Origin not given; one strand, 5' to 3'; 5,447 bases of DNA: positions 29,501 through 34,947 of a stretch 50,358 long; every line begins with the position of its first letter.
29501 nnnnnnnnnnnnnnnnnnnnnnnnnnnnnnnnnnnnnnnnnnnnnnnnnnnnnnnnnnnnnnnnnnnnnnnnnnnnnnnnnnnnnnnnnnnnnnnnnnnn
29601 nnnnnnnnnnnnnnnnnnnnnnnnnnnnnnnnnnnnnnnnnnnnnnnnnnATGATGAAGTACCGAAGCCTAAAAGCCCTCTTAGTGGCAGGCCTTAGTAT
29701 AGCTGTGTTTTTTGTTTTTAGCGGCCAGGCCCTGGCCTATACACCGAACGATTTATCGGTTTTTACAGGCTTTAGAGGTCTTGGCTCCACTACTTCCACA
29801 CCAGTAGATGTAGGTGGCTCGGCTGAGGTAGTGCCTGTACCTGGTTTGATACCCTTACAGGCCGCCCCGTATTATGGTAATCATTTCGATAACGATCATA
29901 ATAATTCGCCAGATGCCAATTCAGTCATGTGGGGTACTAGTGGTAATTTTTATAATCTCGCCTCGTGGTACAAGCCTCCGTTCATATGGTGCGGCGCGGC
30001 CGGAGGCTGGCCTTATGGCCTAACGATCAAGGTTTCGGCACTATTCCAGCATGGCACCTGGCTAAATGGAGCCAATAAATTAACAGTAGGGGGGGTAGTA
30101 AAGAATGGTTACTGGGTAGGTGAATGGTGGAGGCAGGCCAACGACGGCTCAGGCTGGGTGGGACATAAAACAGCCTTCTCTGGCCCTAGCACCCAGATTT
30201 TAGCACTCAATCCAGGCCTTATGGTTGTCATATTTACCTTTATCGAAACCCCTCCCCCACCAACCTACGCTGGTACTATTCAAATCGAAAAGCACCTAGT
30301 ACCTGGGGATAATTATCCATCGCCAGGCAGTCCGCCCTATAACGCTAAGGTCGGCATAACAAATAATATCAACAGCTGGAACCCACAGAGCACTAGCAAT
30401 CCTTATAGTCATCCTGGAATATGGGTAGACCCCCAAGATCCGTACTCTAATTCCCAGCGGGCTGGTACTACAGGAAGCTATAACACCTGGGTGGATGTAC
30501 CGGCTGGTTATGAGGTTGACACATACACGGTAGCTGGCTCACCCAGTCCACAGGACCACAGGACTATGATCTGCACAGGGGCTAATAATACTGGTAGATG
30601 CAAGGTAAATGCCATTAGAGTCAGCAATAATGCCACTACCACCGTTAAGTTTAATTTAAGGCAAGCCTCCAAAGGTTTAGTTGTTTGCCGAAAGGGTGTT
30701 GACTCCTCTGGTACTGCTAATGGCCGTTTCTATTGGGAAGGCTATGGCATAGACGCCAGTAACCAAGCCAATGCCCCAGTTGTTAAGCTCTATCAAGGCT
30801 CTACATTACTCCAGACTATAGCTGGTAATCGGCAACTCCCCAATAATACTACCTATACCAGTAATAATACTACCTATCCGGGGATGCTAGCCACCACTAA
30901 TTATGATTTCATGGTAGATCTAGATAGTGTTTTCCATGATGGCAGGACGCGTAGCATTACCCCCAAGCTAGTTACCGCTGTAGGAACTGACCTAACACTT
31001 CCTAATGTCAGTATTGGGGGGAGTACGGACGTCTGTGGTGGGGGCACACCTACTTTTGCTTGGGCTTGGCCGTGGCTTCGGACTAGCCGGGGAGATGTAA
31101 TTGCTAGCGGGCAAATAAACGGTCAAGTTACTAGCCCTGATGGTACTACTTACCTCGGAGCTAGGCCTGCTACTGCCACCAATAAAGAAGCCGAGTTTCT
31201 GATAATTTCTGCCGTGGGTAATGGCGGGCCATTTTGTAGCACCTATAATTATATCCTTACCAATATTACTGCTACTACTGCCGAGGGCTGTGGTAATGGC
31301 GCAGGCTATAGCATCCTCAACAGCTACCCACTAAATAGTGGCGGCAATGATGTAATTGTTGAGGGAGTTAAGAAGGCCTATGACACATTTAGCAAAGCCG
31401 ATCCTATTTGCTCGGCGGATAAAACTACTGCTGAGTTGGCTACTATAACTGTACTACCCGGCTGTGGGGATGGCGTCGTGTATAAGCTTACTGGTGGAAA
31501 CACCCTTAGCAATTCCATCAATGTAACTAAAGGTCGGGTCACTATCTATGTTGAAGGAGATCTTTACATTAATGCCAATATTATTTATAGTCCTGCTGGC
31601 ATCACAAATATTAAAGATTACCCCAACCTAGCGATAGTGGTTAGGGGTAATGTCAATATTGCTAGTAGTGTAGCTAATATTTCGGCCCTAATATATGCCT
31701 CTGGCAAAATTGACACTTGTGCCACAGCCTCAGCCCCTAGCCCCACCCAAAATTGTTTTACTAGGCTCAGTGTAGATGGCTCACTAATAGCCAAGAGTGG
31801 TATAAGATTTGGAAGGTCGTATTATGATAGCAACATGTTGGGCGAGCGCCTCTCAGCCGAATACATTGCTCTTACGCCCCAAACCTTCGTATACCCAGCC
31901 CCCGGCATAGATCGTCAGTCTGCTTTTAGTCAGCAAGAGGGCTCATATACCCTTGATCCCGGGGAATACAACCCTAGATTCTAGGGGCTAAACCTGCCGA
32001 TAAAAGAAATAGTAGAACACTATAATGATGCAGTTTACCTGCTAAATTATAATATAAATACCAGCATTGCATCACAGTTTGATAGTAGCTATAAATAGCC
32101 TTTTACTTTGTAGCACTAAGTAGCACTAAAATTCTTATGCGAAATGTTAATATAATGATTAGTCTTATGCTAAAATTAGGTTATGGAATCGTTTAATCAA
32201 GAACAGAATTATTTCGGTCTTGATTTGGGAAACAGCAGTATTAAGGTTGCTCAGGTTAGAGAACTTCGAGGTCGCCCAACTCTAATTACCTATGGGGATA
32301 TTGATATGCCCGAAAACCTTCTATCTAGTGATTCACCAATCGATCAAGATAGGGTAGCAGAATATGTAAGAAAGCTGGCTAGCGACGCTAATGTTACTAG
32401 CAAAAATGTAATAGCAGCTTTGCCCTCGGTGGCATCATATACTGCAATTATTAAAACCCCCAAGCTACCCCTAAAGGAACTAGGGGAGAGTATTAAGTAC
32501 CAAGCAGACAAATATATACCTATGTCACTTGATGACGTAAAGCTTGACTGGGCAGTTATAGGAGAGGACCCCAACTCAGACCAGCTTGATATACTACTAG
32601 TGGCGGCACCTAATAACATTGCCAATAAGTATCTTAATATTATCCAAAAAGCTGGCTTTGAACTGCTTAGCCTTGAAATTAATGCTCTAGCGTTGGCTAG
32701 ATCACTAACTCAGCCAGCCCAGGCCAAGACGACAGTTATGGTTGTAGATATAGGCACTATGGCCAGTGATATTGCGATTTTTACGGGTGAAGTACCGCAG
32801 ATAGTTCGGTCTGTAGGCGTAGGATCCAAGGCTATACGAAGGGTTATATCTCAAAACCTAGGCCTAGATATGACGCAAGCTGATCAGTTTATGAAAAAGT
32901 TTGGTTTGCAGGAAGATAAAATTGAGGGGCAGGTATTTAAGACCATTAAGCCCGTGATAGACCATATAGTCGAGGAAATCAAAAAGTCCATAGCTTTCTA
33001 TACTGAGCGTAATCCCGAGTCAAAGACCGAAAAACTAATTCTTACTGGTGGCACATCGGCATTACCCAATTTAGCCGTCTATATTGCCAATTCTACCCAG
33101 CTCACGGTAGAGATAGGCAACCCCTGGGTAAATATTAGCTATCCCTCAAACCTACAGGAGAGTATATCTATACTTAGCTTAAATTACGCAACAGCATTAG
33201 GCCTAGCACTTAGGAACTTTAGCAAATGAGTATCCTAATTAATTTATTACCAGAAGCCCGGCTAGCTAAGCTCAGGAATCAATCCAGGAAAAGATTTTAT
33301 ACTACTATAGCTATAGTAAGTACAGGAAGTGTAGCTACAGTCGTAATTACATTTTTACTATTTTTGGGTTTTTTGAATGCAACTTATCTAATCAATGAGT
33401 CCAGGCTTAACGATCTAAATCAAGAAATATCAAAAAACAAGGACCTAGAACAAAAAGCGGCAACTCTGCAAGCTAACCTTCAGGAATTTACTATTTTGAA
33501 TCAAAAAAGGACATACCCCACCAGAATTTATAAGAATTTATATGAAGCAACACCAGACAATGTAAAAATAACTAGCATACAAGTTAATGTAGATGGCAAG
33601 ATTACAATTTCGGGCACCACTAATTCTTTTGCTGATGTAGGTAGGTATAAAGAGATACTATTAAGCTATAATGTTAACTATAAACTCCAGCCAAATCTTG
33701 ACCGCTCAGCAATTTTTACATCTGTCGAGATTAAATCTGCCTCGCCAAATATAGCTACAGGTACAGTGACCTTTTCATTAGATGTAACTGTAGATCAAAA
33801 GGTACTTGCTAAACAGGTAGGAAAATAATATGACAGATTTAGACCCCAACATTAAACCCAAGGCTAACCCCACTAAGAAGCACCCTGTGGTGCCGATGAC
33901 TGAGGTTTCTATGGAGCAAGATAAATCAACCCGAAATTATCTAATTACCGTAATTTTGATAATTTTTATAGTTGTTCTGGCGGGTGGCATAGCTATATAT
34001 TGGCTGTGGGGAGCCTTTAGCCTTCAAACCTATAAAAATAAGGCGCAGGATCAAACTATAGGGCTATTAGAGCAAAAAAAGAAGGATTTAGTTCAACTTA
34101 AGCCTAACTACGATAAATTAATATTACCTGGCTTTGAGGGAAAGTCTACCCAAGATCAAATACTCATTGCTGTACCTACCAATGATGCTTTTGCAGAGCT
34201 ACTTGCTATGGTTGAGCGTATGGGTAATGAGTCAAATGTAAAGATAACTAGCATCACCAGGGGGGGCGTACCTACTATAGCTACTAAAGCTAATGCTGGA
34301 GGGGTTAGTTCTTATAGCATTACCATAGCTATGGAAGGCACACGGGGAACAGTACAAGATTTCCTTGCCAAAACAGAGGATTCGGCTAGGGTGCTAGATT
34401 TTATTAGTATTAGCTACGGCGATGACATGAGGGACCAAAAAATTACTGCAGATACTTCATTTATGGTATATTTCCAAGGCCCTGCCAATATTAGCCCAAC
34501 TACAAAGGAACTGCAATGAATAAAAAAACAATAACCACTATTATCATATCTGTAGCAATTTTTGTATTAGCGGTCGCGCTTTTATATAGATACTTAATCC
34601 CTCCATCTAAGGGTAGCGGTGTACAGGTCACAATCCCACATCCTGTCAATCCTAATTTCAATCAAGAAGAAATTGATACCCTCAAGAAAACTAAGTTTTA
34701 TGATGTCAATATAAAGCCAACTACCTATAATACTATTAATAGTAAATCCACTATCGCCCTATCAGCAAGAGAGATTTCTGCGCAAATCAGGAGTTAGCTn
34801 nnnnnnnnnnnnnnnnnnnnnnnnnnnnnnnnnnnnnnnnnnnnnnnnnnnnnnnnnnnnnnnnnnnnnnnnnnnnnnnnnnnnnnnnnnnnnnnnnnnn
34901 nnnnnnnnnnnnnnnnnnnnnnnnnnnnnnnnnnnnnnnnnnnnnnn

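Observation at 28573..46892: The entire type IV pilus locus is bracketed by two 3.4-kb near-identical direct repeats (A-B-A architecture)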

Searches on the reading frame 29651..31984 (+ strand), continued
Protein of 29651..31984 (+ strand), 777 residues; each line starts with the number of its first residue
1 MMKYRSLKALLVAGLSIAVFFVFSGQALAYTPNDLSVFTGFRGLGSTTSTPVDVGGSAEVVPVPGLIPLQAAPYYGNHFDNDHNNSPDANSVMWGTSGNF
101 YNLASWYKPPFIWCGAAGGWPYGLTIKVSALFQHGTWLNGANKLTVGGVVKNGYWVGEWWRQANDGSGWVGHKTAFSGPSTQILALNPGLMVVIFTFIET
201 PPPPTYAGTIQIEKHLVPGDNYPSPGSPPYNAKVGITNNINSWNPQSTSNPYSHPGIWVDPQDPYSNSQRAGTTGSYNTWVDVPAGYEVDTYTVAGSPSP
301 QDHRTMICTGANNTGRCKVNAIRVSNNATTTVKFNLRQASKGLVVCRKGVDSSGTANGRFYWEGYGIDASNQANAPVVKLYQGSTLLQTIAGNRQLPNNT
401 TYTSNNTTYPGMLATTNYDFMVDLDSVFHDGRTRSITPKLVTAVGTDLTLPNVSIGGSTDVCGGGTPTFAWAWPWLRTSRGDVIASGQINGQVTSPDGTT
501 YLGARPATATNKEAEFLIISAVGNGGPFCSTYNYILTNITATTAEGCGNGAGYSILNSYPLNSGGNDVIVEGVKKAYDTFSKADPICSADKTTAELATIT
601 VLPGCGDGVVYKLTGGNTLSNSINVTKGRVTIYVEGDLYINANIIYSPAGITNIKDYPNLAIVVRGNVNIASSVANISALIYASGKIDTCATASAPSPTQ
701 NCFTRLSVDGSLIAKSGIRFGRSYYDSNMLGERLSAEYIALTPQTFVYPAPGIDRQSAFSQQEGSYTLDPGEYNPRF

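Call 65: fold_search(model_id=the predicted structure, library=pdb)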
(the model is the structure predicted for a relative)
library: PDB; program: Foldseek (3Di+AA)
matches with E <= 10: 492; with E <= 0.001: 0
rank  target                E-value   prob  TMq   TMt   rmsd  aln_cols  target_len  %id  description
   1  3gle_A                2.9e-02  0.90  0.10  0.24  13.7       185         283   12  Crystal Structure of the Major Pilin from Streptococcus pyogenes N168A mutant (released 2009-06-02)
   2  9ijj_P                4.1e-02  0.06  0.06  0.07  25.4       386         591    8  In situ structure of the central apparatus in mouse sperm axoneme. (released 2025-06-04)
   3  3gle_C                5.1e-02  0.84  0.10  0.24  12.3       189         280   11  Crystal Structure of the Major Pilin from Streptococcus pyogenes N168A mutant (released 2009-06-02)
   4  8t2v_A                5.1e-02  0.12  0.07  0.06  29.3       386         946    7  Cryo-EM Structures of Full-length Integrin alphaIIbbeta3 in Native Lipids (released 2023-07-26)
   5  3gle_B                6.7e-02  0.09  0.07  0.16  19.6       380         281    6  Crystal Structure of the Major Pilin from Streptococcus pyogenes N168A mutant (released 2009-06-02)
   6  3b2m_C                7.5e-02  0.54  0.10  0.22  12.7       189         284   10  Crystal Structure of the Major Pilin from Streptococcus pyogenes (released 2007-12-18)
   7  9e8a_A                1.0e-01  0.10  0.07  0.06  21.5       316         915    9  Integrin aIIbb3 bent conformation from human platelet membrane crude preparation (released 2025-10-15)
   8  7vcr_A                1.1e-01  0.07  0.08  0.11  21.2       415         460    8  Crystal Structure of PitA fragment from pilus islet-2 of Streptococcus oralis (released 2022-06-01)
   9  8gcd_A                1.2e-01  0.08  0.06  0.05  22.4       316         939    8  Full length Integrin AlphaIIbBeta3 in inactive state (released 2024-03-06)
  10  3rpk_A                1.2e-01  0.08  0.10  0.12  22.1       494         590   12  Structure of the Full-Length Major Pilin RrgB from Streptococcus pneumoniae (released 2011-06-15)
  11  7vcn_B                1.3e-01  0.06  0.07  0.10  22.1       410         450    9  Crystal Structure of PitA fragment from pilus islet-2 of Streptococcus oralis with Tb-Xo4 (released 2022-07-13)
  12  7w7i_E                1.5e-01  0.28  0.10  0.18  10.7       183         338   11  Crystal Structure of shaft pilin PitB from pilus islet-2 of Streptococcus oralis (released 2022-06-01)
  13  7byf_F                1.6e-01  0.09  0.07  0.13  19.8       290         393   10  The crystal structure of mouse ORF10-Rae1-Nup98 complex (released 2021-03-24)
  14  7w7i_F                1.7e-01  0.30  0.11  0.19   8.9       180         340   10  Crystal Structure of shaft pilin PitB from pilus islet-2 of Streptococcus oralis (released 2022-06-01)
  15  6ydx_A                1.9e-01  0.30  0.06  0.06  11.2       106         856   12  Insulin-regulated aminopeptidase complexed with a macrocyclic peptidic inhibitor (released 2020-07-22)
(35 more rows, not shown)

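Call 77: search_dna_similar(query=window:29651-31984:+, collection=phages, mode=protein, max_rows=5)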
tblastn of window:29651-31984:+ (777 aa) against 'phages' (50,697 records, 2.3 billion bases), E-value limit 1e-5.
No match.

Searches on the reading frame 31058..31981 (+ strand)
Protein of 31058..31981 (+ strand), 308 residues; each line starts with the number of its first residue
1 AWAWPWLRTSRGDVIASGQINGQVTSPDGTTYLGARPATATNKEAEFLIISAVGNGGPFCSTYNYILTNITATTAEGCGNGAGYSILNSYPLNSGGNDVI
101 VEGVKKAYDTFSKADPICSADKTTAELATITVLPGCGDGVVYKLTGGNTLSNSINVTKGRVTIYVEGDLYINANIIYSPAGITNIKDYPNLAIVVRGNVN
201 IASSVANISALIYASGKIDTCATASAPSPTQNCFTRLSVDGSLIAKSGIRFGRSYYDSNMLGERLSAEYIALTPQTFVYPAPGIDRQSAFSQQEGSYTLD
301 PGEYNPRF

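Call 49: search_solved_structures(query=A3, max_evalue=10)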
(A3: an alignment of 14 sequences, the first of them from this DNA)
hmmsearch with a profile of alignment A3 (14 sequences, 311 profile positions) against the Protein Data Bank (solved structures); distinct sequences matched with E-value up to 10: 0.

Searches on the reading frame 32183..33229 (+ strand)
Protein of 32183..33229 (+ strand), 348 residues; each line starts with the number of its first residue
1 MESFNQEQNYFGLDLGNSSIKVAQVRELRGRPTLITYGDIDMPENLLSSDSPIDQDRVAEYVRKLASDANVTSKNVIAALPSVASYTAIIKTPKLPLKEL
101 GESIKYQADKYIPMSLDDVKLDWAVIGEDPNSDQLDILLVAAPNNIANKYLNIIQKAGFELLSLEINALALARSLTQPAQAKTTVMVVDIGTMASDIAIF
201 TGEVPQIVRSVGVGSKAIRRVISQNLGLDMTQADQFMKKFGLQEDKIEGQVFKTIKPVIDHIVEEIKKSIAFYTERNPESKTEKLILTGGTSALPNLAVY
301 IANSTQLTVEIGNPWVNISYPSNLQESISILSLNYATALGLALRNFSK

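Call 5: search_protein_families(library=pfam, proteins=[window:32183-33229:+])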
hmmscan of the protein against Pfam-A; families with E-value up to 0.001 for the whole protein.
window:32183-33229:+ (348 aa): 3 families
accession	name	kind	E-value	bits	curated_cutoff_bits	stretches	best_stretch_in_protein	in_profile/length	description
PF11104.14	PilM_2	-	1.2e-46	159.7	27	1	12-346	1-340/340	Type IV pilus assembly protein PilM;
PF14450.12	FtsA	-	5.7e-13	49.8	31.8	1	186-340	1-127/127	Cell division protein FtsA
PF06723.19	MreB_Mbl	-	2.1e-06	27.2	27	0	249-313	240-305/327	MreB/Mbl protein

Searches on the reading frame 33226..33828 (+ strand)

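Call 14: search_protein_families(library=pfam, proteins=[window:33226-33828:+], max_evalue=0.01)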
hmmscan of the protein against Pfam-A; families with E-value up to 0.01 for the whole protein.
window:33226-33828:+ (200 aa): 1 family
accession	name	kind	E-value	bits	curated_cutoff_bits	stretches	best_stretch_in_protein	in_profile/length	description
PF05137.18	PilN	-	2.9e-08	34.1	22.8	1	103-140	4-40/78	Fimbrial assembly protein (PilN)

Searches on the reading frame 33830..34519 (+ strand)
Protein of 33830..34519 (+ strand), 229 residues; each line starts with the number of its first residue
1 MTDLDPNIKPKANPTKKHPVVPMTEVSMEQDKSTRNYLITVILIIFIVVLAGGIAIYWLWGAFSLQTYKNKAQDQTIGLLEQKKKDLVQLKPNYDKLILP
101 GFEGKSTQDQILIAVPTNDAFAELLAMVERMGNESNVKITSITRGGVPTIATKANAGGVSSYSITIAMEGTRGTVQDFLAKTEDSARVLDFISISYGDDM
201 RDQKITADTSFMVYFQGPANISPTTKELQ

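Call 14: search_protein_families(library=pfam, proteins=[window:33830-34519:+], max_evalue=0.01)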
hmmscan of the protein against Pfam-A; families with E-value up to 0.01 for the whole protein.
window:33830-34519:+ (229 aa): 0 families

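Call 69: search_protein_families(library=pfam, proteins=[window:33830-34519:+], max_evalue=0.001)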
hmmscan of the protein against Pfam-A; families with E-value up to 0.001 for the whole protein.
window:33830-34519:+ (229 aa): 0 families

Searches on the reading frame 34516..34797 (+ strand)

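Call 14: search_protein_families(library=pfam, proteins=[window:34516-34797:+], max_evalue=0.01)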
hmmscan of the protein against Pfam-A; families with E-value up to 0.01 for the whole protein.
window:34516-34797:+ (93 aa): 1 family
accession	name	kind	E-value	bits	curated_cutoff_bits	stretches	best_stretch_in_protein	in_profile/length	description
PF02706.20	Wzz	-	0.0022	18.7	25.5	1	9-55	18-63/91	Chain length determinant protein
